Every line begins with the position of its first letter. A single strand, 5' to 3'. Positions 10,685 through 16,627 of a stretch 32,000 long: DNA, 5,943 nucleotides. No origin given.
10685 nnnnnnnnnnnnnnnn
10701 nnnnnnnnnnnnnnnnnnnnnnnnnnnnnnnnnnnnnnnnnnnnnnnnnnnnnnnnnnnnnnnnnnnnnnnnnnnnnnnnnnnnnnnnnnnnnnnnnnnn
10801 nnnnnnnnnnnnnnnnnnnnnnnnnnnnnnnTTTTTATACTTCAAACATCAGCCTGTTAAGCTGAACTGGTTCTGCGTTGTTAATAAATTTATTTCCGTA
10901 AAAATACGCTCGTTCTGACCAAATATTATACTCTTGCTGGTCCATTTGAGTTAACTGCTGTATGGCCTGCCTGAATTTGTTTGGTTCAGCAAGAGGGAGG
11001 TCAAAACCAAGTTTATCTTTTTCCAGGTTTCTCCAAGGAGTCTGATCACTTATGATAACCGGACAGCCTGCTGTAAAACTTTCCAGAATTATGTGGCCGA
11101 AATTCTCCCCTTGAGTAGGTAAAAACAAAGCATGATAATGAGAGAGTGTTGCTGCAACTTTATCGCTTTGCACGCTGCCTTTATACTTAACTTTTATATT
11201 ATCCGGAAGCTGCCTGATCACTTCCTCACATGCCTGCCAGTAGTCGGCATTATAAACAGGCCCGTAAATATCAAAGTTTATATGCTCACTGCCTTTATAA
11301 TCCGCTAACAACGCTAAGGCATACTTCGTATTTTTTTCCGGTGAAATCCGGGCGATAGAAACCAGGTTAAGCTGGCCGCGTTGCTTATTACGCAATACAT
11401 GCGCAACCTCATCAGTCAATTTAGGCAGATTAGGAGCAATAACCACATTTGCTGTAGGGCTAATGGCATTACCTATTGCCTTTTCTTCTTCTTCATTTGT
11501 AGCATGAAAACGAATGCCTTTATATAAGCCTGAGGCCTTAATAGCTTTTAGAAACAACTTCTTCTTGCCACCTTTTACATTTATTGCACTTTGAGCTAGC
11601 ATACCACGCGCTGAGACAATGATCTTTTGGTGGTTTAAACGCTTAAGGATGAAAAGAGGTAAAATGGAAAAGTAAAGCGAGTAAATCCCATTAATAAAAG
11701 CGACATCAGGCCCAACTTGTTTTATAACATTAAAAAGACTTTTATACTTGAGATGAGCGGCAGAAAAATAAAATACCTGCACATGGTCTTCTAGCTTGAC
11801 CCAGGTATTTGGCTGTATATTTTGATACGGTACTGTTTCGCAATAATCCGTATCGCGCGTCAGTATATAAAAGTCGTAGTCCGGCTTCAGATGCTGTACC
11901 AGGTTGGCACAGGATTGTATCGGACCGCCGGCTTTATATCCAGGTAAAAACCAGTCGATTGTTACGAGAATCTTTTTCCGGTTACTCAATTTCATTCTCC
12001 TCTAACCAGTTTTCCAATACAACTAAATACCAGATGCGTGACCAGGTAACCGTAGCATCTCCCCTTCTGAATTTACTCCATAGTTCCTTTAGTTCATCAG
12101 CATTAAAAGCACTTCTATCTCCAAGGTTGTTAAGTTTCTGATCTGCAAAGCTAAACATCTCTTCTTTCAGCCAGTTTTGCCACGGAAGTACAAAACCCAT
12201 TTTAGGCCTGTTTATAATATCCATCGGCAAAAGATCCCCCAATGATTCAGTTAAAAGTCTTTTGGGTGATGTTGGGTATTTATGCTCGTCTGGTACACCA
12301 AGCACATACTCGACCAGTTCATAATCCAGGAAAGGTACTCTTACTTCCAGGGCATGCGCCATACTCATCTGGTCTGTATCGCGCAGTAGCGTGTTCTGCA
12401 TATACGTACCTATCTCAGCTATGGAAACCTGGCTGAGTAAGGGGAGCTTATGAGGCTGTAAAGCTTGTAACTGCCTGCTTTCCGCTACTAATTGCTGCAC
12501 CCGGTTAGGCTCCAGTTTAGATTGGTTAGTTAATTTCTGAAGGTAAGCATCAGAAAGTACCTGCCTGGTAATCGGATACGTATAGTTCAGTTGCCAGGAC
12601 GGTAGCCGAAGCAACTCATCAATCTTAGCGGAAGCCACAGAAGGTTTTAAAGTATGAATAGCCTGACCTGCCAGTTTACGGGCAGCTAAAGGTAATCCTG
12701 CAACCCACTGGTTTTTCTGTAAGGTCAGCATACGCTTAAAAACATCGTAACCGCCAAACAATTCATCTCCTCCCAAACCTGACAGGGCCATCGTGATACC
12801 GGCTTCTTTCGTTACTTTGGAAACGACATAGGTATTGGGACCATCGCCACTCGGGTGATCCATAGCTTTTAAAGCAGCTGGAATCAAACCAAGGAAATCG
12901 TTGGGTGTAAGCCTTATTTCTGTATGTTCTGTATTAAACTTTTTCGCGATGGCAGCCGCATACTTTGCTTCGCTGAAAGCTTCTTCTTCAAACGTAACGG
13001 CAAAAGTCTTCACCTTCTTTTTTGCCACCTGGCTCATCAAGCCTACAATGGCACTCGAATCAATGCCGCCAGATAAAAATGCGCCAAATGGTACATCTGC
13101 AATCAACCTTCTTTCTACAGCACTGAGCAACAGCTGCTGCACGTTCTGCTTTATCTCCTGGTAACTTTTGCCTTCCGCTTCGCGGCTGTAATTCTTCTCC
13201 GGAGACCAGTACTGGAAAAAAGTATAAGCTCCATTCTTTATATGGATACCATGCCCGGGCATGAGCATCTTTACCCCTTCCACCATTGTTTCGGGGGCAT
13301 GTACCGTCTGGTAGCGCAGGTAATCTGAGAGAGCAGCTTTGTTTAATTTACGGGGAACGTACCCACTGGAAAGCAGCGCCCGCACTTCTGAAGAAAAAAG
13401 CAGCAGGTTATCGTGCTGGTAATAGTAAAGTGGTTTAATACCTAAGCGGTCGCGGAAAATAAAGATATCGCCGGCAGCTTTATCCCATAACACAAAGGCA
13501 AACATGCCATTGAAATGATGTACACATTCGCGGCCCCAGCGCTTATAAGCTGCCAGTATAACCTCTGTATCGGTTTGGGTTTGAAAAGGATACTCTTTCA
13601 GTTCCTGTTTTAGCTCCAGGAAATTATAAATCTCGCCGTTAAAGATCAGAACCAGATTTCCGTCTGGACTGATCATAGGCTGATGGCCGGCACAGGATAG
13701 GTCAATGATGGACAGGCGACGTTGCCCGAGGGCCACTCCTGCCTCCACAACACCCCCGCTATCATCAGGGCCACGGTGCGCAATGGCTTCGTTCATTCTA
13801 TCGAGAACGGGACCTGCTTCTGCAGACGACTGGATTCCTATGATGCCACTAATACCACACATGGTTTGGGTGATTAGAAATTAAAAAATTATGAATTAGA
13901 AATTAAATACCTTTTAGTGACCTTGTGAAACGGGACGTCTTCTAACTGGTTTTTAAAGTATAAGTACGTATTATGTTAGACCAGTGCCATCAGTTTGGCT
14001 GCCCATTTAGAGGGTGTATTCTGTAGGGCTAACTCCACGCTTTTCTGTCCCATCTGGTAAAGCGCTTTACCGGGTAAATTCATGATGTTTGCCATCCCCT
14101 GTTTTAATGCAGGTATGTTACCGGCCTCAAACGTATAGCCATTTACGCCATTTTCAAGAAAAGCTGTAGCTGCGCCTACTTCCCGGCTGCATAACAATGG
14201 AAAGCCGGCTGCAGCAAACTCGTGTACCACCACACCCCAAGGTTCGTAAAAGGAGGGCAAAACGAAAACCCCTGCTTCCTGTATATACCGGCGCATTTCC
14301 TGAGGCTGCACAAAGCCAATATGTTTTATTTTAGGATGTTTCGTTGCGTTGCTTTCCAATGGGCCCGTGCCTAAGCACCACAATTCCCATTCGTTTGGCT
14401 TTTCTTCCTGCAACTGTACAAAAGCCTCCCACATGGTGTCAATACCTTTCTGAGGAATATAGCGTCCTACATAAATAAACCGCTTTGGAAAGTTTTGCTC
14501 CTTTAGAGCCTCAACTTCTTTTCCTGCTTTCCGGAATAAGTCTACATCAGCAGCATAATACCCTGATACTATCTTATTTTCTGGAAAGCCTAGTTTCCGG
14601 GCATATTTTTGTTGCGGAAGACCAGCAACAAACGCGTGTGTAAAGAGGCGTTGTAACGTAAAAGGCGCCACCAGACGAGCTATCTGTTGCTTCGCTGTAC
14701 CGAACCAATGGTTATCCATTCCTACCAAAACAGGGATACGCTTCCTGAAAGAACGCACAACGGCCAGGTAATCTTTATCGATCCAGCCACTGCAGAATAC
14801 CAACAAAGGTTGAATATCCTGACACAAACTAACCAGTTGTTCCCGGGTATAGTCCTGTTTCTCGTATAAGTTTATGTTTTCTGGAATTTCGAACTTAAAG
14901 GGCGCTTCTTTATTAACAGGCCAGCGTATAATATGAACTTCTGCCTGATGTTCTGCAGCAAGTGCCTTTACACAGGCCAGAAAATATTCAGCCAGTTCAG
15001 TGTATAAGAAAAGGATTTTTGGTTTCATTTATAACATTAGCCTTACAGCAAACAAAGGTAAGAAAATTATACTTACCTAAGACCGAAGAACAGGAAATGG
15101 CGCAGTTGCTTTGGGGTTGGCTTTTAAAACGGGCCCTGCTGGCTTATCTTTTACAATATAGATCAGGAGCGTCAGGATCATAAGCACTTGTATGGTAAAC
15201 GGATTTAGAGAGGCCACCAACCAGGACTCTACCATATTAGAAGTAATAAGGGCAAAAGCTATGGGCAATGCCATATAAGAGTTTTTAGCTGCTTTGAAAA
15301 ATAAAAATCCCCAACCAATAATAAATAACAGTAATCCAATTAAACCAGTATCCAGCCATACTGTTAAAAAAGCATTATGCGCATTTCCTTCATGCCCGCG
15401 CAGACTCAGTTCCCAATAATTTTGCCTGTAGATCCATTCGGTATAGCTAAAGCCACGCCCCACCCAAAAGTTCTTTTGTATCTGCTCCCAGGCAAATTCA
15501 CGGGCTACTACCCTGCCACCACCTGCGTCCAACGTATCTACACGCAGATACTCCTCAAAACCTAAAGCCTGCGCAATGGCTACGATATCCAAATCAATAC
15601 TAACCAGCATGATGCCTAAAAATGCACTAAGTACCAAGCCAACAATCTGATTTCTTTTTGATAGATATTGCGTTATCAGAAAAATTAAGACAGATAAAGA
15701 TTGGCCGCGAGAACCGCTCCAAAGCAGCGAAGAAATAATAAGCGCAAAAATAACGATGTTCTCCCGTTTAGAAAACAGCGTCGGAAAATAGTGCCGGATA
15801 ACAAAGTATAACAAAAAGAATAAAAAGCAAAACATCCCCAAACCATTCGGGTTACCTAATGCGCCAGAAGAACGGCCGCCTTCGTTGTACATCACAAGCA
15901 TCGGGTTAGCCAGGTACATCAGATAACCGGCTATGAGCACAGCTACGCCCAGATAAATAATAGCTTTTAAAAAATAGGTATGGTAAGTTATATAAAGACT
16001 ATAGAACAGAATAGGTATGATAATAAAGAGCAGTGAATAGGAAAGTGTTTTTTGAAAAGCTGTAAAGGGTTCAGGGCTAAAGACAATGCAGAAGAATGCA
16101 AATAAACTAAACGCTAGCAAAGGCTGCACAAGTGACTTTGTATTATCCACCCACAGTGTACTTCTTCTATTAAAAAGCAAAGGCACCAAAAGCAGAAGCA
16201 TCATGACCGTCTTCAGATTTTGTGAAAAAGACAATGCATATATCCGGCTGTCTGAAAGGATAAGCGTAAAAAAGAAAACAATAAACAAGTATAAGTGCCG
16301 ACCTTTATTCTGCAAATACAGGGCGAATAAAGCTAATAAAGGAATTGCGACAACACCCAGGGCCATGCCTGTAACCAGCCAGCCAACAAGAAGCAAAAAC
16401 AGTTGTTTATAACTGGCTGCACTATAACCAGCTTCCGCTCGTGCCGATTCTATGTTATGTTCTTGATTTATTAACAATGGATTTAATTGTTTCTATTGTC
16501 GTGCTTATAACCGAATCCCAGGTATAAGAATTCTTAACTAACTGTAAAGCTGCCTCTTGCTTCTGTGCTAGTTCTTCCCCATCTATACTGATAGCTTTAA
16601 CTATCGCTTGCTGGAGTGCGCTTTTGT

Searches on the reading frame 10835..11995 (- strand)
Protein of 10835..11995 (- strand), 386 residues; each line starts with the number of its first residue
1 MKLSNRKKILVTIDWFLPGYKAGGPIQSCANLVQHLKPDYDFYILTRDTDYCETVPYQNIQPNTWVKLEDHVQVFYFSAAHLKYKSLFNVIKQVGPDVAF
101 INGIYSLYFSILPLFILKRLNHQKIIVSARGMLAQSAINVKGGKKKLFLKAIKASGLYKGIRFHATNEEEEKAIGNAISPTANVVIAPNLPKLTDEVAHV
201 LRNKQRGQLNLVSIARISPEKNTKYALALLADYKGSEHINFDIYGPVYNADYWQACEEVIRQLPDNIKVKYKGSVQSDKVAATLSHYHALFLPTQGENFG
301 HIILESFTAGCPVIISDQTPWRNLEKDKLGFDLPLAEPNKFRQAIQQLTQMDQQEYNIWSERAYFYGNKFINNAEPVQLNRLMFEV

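Call 7: search_protein_families(library=pfam, proteins=[window:10835-11995:-], max_evalue=0.001)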
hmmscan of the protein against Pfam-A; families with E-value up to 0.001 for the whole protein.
window:10835-11995:- (386 aa): 2 families
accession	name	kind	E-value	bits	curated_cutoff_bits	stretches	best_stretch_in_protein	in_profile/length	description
PF00534.26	Glycos_transf_1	-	1.3e-14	54.6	26.4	1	206-363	13-169/172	Glycosyl transferases group 1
PF13692.12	Glyco_trans_1_4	-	9.6e-11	42.6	27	1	210-349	3-140/142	Glycosyl transferases group 1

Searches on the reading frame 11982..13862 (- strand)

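Call 7: search_protein_families(library=pfam, proteins=[window:11982-13862:-], max_evalue=0.001)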
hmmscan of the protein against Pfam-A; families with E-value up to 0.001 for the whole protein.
window:11982-13862:- (626 aa): 5 families
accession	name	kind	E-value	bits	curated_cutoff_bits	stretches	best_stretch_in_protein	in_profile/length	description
PF00733.27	Asn_synthase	-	9.4e-86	289.1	21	1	241-621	2-354/354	Asparagine synthase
PF13537.11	GATase_7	-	1.6e-45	154.6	25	1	48-164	2-122/123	Glutamine amidotransferase domain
PF13522.11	GATase_6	-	1.5e-43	148.4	27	1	32-159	1-130/130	Glutamine amidotransferase domain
PF12481.13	DUF3700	-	1.3e-05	25.2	27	1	68-160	75-173/228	Aluminium induced protein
PF06508.19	QueC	-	0.00036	20.5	22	1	262-319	5-61/210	Queuosine biosynthesis protein QueC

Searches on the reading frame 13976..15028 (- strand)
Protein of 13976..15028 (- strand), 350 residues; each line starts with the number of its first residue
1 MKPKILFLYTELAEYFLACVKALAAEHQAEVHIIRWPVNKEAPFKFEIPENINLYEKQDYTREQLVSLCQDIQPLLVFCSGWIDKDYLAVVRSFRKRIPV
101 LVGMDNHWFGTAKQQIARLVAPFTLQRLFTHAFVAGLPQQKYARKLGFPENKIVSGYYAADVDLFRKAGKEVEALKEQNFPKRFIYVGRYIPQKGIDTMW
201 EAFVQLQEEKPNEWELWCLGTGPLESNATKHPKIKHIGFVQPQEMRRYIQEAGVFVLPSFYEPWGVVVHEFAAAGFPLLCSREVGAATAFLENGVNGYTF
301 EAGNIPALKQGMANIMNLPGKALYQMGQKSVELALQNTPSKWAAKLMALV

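Call 6: search_protein_families(library=pfam, proteins=[window:13976-15028:-], max_evalue=0.001)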
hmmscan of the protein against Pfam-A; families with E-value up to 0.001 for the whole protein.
window:13976-15028:- (350 aa): 3 families
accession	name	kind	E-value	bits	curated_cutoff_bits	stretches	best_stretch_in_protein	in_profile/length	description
PF00534.26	Glycos_transf_1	-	4.1e-23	82.2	26.4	1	176-326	10-165/172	Glycosyl transferases group 1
PF13692.12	Glyco_trans_1_4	-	9.1e-23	81.5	27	1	182-316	2-140/142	Glycosyl transferases group 1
PF20706.3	GT4-conflict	-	9.3e-08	31.9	26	1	180-293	196-323/385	Family 4 Glycosyltransferase in conflict systems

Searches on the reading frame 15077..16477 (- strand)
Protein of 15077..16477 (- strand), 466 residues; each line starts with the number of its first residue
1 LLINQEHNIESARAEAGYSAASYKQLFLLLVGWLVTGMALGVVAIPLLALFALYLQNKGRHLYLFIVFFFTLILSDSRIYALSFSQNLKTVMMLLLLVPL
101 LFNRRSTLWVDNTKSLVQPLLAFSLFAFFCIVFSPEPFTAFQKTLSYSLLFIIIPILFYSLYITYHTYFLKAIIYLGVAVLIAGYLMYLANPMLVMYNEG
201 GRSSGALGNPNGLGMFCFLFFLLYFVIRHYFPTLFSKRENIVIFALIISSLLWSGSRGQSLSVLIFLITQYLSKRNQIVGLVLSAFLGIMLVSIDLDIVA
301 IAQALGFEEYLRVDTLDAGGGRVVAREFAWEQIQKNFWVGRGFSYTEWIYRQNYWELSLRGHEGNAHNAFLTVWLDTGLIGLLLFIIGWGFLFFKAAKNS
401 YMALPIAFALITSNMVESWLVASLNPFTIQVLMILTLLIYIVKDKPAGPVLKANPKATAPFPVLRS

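Call 6: search_protein_families(library=pfam, proteins=[window:15077-16477:-], max_evalue=0.001)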
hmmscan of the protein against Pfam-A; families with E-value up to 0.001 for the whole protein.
window:15077-16477:- (466 aa): 1 family
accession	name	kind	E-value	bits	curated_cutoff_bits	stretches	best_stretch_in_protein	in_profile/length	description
PF04932.20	Wzy_C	-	3.2e-15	56.6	31.7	1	243-386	2-149/149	O-Antigen ligase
